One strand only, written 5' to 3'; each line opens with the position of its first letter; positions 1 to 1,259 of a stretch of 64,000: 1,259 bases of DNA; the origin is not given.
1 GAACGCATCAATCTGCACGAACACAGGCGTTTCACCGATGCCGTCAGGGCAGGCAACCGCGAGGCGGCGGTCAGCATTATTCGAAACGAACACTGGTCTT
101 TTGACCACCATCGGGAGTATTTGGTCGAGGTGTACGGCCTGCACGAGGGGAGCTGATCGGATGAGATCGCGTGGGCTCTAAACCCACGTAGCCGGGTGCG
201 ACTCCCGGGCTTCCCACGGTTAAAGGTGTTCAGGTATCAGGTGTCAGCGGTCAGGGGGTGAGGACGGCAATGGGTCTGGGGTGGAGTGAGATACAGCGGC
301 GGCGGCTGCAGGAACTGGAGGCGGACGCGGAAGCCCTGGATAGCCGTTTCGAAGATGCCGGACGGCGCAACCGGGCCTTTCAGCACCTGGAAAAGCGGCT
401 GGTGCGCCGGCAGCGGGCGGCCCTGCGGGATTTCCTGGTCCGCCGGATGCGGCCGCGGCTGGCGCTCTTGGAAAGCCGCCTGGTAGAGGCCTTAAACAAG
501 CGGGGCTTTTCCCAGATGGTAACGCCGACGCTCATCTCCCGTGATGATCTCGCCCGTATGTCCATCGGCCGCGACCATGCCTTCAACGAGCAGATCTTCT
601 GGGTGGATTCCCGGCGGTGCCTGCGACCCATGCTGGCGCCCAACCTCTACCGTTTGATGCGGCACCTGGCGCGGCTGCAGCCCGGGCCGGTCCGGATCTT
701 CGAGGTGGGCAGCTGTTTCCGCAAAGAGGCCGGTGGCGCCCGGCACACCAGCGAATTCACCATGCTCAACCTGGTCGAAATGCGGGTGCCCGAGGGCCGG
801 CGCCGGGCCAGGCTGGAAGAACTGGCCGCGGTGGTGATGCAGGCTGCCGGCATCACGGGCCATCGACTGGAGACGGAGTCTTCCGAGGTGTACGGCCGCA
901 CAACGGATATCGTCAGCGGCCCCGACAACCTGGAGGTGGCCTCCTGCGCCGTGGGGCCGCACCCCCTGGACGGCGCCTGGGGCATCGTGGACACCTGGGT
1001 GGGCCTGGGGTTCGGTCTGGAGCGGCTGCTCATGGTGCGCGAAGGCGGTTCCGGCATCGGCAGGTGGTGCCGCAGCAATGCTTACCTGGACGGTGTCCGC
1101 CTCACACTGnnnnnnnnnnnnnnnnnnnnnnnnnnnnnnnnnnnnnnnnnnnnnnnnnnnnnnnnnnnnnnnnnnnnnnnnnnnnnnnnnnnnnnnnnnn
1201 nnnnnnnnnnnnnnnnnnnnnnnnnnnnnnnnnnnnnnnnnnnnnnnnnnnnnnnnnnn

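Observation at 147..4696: Complete bacterial-type (split pylS) pyrrolysine cassette: pylT-pylSc-pylB-pylC-pylD-pylSn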

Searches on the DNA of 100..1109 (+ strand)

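Call 7: search_rna_families(source=window, start=100, end=300, threshold=evalue, max_evalue=10, show_alignments=2)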
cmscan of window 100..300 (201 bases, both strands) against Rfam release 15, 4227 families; matches with E-value up to 10: 4.
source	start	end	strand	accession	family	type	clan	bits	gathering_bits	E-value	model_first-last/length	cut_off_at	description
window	147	215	+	RF01852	tRNA-Sec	Gene; tRNA;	CL00001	26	47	0.0023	1-91/91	no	Selenocysteine transfer RNA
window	159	232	+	RF00233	Tymo_tRNA-like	Cis-reg;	-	18.8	40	0.054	1-84/84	no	Tymovirus/Pomovirus/Furovirus tRNA-like 3' UTR element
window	196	244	+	RF00646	mir-204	Gene; miRNA;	-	10.3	48.4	8.2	1-89/89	no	mir-204 microRNA precursor family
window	100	143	+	RF01768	flavi_FSE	Cis-reg; frameshift_element;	-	10.2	43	5.2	19-62/62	5'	ribosomal frameshift site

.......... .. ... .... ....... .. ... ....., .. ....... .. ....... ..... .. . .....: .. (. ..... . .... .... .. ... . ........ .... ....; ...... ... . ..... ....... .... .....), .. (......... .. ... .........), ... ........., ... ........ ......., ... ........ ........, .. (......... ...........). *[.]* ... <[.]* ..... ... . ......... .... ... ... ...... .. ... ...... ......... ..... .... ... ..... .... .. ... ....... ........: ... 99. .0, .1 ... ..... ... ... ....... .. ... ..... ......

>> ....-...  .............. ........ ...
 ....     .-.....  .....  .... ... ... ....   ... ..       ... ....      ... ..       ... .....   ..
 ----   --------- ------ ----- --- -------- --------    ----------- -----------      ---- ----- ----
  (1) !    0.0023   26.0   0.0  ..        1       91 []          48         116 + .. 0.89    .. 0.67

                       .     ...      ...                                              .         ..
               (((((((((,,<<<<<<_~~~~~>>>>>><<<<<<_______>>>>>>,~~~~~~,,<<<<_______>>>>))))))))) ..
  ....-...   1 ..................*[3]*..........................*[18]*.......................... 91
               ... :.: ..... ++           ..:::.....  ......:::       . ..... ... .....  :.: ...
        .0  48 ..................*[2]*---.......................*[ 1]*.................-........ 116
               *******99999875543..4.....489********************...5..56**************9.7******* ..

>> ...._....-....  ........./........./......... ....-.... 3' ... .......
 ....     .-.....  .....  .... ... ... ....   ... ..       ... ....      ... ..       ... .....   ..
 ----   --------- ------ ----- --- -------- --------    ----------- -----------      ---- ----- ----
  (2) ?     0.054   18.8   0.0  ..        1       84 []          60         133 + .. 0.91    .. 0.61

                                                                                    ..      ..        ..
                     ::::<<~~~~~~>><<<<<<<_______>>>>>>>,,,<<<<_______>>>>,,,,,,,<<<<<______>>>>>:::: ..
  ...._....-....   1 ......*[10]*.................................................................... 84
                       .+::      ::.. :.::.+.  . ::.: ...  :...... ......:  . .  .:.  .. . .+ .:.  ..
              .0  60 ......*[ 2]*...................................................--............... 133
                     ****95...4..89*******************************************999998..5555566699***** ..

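Call 48: build_rna_model(alignment_id=A2, structure=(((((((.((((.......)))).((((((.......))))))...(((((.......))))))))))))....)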
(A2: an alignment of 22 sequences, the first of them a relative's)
Model R1 built from alignment A2 (22 sequences, 74 columns); structure: as given.
model positions 74; base pairs 22; branch points 2; effective number of sequences 1.57; information 0.763 bits per position. Calibrated on 0.2 Mb of random sequence (short: E-values are rough).
structure used (alignment columns):
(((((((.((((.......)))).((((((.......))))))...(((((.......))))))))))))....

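Call 49: search_with_rna_model(model_id=R1, source=window, max_evalue=10, show_alignments=1)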
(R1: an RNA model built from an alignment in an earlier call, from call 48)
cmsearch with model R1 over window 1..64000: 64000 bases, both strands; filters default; matches with E-value up to 10: 1.
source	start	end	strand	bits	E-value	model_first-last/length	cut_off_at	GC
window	147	219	+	79.8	1.1e-18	1-74/74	no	0.67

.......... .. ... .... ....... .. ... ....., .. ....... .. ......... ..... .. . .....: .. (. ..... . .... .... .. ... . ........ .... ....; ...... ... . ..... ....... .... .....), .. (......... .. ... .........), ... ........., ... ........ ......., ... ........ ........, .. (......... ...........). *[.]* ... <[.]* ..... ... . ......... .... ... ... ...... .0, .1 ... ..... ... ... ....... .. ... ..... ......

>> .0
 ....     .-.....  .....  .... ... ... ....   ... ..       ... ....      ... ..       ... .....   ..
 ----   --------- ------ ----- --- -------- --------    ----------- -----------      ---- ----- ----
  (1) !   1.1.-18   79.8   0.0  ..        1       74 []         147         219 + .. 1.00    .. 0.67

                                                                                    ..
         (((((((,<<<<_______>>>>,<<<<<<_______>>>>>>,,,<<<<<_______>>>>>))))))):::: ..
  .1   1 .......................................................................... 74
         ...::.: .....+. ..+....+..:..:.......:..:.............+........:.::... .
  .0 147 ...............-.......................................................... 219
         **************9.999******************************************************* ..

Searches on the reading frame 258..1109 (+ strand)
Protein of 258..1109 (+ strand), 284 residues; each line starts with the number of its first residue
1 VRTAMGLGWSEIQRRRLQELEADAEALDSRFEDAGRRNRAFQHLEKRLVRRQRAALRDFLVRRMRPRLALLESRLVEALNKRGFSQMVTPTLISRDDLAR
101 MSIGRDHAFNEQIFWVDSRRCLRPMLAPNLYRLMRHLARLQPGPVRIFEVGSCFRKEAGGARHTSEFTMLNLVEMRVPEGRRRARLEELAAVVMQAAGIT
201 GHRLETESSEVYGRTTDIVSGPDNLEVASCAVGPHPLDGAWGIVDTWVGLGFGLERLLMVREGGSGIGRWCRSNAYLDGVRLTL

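Call 4: search_protein_families(library=ncbifam, proteins=[window:258-1109:+], max_evalue=0.001)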
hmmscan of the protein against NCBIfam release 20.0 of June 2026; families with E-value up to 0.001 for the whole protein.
window:258-1109:+ (284 aa): 13 families
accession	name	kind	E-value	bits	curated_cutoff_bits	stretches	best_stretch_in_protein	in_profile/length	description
TIGR02367.1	PylS_Cterm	equivalog_domain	2.6e-90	302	178.15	1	41-283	1-241/242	pyrrolysine--tRNA(Pyl) ligase large subunit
NF007083.1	PRK09537.1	equivalog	9.3e-66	222.6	550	1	9-284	160-425/425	pyrrolysine--tRNA(Pyl) ligase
NF051887.1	PheS_related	equivalog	6.7e-10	38.6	300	1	113-263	65-221/349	PheS-related mystery ligase SrmL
TIGR00472.1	pheT_bact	equivalog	1.5e-06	26.8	402.65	1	72-170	497-595/798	phenylalanine--tRNA ligase subunit beta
TIGR00442.1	hisS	equivalog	4.8e-06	25.8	286.75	1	57-206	7-159/406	histidine--tRNA ligase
TIGR00414.1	serS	equivalog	1.2e-05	24.6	301.65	1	76-161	184-269/418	serine--tRNA ligase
TIGR00462.1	genX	equivalog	1.5e-05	24.7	286.9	1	143-196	72-125/304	EF-P lysine aminoacylase EpmA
TIGR00443.1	hisZ_biosyn_reg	equivalog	4.3e-05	22.8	271.65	1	67-168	10-111/314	ATP phosphoribosyltransferase regulatory subunit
TIGR00468.1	pheS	equivalog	0.00013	21.3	237.45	0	134-173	170-209/324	phenylalanine--tRNA ligase subunit alpha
TIGR00471.1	pheT_arch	equivalog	0.00016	20.3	282.65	1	78-220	374-515/551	phenylalanine--tRNA ligase subunit beta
TIGR00418.1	thrS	equivalog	0.00022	20.3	383.65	1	70-161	206-300/565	threonine--tRNA ligase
NF003210.0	PRK04172.1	equivalog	0.00047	19.1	350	0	134-169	343-378/496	phenylalanine--tRNA ligase subunit alpha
NF006828.0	PRK09350.1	equivalog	0.00076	18.8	264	0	143-172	88-117/325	elongation factor P--(R)-beta-lysine ligase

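Call 5: search_protein_families(library=pfam, proteins=[window:258-1109:+], max_evalue=0.001)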
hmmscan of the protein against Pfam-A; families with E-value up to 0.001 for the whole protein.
window:258-1109:+ (284 aa): 4 families
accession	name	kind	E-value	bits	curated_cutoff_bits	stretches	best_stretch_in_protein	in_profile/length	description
PF01409.25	tRNA-synt_2d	-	4.7e-07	30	19.8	1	112-265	66-230/246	tRNA synthetases class II core domain (F)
PF17759.6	tRNA_synthFbeta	-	1.3e-06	28.5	22.4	1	70-171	20-122/214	Phenylalanyl tRNA synthetase beta chain CLM domain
PF00152.25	tRNA-synt_2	-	2.3e-06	27.4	25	1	74-175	31-121/308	tRNA synthetases class II (D, K and N)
PF00587.30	tRNA-synt_2b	-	0.00018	22.1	29.3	1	118-206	5-103/179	tRNA synthetase class II core domain (G, H, P, S and T)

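Call 17: find_related_loci(query=window:258-1109:+, collection=genome_contigs, flank=10000)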
Query window:258-1109:+ (284 aa) in genome_contigs; peptide patterns used: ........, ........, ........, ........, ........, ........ (x = any residue, [..] = any of these).
466 stretches matched a pattern; 212 encode a relative of the query (tblastn E <= 1e-3); the best 80 are kept; 80 distinct loci.
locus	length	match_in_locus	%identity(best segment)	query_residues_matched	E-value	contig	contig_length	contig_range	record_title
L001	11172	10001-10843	86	4-284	2e-160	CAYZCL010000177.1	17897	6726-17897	MAG TPA_asm: uncultured Desulfobacteraceae bacterium isolate binchicken_co219_27 genome assembly, contig: k141_763280, w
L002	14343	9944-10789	83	3-284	8e-144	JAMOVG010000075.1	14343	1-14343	MAG: Desulfobacteraceae bacterium isolate PIR-30_metabat1_scaf2bin.094 PIR-30_scaffold_1464_c1, whole genome shotgun seq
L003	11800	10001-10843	65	5-284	3e-121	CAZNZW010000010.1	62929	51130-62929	MAG TPA_asm: uncultured Desulfobacterales bacterium isolate binchicken_co67_137 genome assembly, contig: NODE_354_length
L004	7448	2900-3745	64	4-284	9e-121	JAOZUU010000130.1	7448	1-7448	MAG: Desulfobacterales bacterium isolate GMC8.metabat2.195_sub GMC8_11547_length_7448_cov_11.401190, whole genome shotgu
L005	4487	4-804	63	16-282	2e-114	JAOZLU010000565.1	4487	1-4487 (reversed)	MAG: Desulfobacterales bacterium isolate GMC2_bin_2_sub GMC2_4866_length_4487_cov_40.033619, whole genome shotgun sequen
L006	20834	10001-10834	55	7-284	2e-105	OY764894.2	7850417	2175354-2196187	MAG: uncultured Desulfobacterium sp. isolate 35125921-b51f-40db-957b-bccbeeb29ead genome assembly, chromosome: 1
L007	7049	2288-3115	54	7-282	7e-104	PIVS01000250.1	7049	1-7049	MAG: Desulfobacteraceae bacterium isolate Glo_11 GloG15_CONTIG15556, whole genome shotgun sequence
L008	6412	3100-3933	54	7-284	2e-103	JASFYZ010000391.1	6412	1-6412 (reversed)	MAG: Desulfobacterium sp. isolate MAY_MAG_00012 ALL_000000014899, whole genome shotgun sequence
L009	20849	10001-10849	52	2-284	7e-103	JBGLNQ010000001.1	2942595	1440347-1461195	MAG: Sedimentisphaerales bacterium isolate PPR_0495 PPR_0495.fa_scaffold_69929, whole genome shotgun sequence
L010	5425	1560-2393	51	7-284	9e-103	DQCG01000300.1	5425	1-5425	MAG TPA_asm: Phycisphaerales bacterium isolate UBA9295 contig_97713, whole genome shotgun sequence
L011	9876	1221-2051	61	8-284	5e-102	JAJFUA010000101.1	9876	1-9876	MAG: Desulfobacteraceae bacterium isolate bin.361 k141_916135, whole genome shotgun sequence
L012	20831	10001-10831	56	8-284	6e-102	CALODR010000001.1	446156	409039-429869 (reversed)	MAG: uncultured bacterium isolate HOU_bin.0035 genome assembly, contig: contig_4816, whole genome shotgun sequence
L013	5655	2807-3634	53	7-282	9e-102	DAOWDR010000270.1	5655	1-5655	MAG TPA_asm: Desulfobacteraceae bacterium isolate CSMAG_1918 CSMAG_1918_k141_4488283_length_5655_cov_7.9848, whole genom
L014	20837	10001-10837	53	6-284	4e-101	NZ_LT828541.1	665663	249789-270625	Desulfamplus magnetovallimortis isolate PRJEB14757, whole genome shotgun sequence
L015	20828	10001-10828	54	9-284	4e-101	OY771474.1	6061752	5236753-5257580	MAG: uncultured Desulfobacterium sp. isolate 2c08e38e-77a0-468a-b8ca-c683eacf49f2 genome assembly, chromosome: 1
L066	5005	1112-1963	51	1-284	2e-93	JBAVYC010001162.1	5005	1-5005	MAG: Desulfobacterales bacterium isolate MFD03804_ilm_asm_bin1 k127_323286, whole genome shotgun sequence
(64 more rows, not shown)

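Call 27: search_solved_structures(query=window:258-1109:+, show_alignments=1)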
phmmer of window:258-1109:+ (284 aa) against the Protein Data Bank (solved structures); distinct sequences matched with E-value up to 0.001: 26.
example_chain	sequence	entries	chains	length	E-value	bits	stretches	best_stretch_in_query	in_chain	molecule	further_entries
3dsq_A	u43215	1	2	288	4.2e-89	302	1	8-283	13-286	Pyrrolysyl-tRNA synthetase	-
2zni_A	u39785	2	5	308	5.4e-89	301.7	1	8-283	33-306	Pyrrolysyl-tRNA synthetase | Putative uncharacterized protein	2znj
8ifj_A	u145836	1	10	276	8.1e-59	202.7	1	13-282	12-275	Pyrrolysyl-tRNA synthetase PylS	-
6jp2_A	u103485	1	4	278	9.1e-58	199.3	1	8-282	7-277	Pyrrolysyl-tRNA synthetase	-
6ezd_A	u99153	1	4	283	1.2e-57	198.9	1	10-282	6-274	Pyrrolysyl-tRNA synthetase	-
7u0r_A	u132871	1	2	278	4.3e-56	193.8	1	8-282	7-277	Pyrrolysyl-tRNA synthetase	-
7r6o_A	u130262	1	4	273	2.8e-55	191.1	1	16-282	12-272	Pyrrolysyl-tRNA synthetase PylS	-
8c49_A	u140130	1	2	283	1e-54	189.2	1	10-283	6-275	Pyrrolysyl-tRNA synthetase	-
8dqj_D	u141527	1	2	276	2.2e-54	188.2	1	11-282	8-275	AA_TRNA_LIGASE_II domain-containing protein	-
8dqg_D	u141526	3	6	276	1.1e-53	185.9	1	11-282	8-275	AA_TRNA_LIGASE_II domain-containing protein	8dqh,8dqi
2q7e_A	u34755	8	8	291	1.4e-52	182.2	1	32-282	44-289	Pyrrolysyl-tRNA synthetase | PYRROLYSINE--TRNA LIGASE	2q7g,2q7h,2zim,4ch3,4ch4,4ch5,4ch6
2e3c_A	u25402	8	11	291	1.4e-52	182.2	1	32-282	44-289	Pyrrolysyl-tRNA synthetase | Pyrrolysine--tRNA ligase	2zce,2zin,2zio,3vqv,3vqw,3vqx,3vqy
4tqd_A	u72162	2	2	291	2e-52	181.7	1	32-282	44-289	Pyrrolysine--tRNA ligase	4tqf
6ly3_A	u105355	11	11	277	1e-51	179.4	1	33-282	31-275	Pyrrolysine--tRNA ligase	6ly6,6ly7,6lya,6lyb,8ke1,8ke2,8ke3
5k1p_A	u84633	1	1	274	1.1e-51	179.3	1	34-282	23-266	Pyrrolysine--tRNA ligase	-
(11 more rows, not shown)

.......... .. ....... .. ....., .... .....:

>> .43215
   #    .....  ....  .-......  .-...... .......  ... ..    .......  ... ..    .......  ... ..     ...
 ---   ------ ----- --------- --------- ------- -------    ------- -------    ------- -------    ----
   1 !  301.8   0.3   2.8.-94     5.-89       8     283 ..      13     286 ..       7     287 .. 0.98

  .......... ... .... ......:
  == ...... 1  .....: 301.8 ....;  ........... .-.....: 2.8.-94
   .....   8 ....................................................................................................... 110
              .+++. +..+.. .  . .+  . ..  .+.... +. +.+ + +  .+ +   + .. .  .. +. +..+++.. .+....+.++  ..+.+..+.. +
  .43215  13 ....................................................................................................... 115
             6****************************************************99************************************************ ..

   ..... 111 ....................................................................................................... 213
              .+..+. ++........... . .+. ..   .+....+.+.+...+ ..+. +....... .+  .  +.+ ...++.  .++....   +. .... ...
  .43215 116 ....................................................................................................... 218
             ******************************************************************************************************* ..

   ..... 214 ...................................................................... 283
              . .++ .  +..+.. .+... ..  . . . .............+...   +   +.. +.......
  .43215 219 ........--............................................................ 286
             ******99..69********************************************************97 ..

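Call 61: find_related_loci(query=window:258-1109:+, collection=metagenome_contigs, flank=10000)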
Query window:258-1109:+ (284 aa) in metagenome_contigs; peptide patterns used: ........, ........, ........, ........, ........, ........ (x = any residue, [..] = any of these).
600 stretches matched a pattern (row limit reached: there are more); 335 encode a relative of the query (tblastn E <= 1e-3); the best 80 are kept; 80 distinct loci.
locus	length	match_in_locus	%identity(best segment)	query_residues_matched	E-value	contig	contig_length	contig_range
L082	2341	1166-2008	86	4-284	7e-172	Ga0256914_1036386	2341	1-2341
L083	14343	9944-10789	83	3-284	4e-144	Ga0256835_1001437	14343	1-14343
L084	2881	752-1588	64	6-284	5e-126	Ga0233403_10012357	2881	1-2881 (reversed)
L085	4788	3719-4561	65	5-284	8e-122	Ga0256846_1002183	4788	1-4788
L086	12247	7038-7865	62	7-282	4e-118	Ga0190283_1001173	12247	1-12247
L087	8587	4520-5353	62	8-284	2e-113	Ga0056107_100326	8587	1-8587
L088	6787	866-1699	62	8-284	2e-113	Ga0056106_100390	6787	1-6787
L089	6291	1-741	67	39-284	1e-112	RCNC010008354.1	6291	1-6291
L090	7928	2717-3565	52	2-284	6e-105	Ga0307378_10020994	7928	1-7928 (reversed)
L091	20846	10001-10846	55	4-284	6e-104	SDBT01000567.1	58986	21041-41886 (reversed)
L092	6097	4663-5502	55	5-284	6e-104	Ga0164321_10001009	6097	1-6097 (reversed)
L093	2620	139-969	57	8-284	1e-107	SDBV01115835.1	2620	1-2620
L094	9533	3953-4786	54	7-284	7e-104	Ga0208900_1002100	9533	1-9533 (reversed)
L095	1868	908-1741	58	7-284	5e-110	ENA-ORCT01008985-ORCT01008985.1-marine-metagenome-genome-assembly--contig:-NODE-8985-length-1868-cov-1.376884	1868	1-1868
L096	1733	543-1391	52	2-284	1e-110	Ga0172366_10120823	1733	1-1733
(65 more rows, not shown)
